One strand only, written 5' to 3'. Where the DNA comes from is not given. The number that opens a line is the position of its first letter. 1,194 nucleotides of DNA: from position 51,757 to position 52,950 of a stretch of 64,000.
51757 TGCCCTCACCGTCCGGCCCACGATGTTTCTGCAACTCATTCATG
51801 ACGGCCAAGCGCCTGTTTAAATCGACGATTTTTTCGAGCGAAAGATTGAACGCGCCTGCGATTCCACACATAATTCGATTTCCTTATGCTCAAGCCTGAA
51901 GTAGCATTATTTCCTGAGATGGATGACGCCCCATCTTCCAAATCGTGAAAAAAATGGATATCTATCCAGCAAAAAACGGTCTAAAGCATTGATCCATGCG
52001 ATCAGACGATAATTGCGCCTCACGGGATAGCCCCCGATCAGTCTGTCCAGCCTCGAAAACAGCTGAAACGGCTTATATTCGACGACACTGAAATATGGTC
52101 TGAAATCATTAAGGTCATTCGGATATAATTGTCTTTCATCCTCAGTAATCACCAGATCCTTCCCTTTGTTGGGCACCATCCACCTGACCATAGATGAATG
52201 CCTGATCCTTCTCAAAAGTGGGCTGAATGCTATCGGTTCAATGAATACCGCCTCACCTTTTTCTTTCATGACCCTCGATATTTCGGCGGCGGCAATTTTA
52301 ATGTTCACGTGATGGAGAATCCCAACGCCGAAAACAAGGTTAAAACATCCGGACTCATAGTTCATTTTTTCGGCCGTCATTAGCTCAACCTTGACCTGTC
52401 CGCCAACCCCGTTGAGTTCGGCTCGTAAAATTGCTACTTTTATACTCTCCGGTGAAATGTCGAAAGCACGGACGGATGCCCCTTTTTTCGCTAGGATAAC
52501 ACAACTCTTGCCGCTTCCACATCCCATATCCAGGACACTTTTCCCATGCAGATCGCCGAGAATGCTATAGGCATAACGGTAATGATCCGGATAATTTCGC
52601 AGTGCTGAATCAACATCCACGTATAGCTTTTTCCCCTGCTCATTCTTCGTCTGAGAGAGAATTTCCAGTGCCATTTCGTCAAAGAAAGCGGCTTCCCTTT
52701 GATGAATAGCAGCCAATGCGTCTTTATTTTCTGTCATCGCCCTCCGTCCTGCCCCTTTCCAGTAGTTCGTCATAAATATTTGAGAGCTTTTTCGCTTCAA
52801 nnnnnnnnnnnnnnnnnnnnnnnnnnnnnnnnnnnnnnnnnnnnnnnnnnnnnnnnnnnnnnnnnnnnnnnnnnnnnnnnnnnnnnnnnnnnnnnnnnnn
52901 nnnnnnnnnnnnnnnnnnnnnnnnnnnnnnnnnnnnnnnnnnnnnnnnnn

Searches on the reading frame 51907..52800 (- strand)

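Call 3: search_protein_families(library=pfam, proteins=[window:51907-52800:-], max_evalue=0.01)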
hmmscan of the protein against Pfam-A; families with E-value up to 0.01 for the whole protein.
window:51907-52800:- (297 aa): 15 families
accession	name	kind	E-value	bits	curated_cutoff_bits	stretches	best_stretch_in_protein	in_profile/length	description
PF08241.18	Methyltransf_11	-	1.1e-16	61.7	21.2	1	90-186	1-95/95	Methyltransferase domain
PF13649.12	Methyltransf_25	-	6.1e-16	59.3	27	1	89-182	1-97/97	Methyltransferase domain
PF13847.12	Methyltransf_31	-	1.6e-15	57.5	27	1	86-204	4-127/145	Methyltransferase domain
PF13489.12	Methyltransf_23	-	6.5e-10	39.4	27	1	85-206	22-133/164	Methyltransferase domain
PF08242.18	Methyltransf_12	-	1.5e-07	32.5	30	1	90-182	1-96/98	Methyltransferase domain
PF06325.19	PrmA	-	2.1e-07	31.2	22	1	85-185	161-257/296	Ribosomal protein L11 methyltransferase (PrmA)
PF01209.24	Ubie_methyltran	-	2.2e-07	30.9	20.1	1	78-214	40-179/233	ubiE/COQ5 methyltransferase family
PF08003.17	Methyltransf_9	-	1.5e-06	27.8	23.8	1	79-183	109-214/315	Protein of unknown function (DUF1698)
PF02353.26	CMAS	-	1.2e-05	25.3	27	1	78-168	55-143/273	Mycolic acid cyclopropane synthetase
PF05175.20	MTS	-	0.00036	20.7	23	1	85-139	31-88/170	Methyltransferase small domain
PF02475.24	TRM5-TYW2_MTfase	-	0.00051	20.5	28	1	54-152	5-105/164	TRM5/TYW2 methyltransferase domain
PF09445.16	Methyltransf_15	-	0.00064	19.8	22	1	88-139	3-54/165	RNA cap guanine-N2 methyltransferase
PF03848.20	TehB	-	0.0012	18.8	20.4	1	88-122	33-67/193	Tellurite resistance protein TehB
PF05958.17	tRNA_U5-meth_tr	-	0.0044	16.5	23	1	76-146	193-261/357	tRNA (Uracil-5-)-methyltransferase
PF05724.17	TPMT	-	0.0058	16.8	26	0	85-129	37-81/218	Thiopurine S-methyltransferase (TPMT)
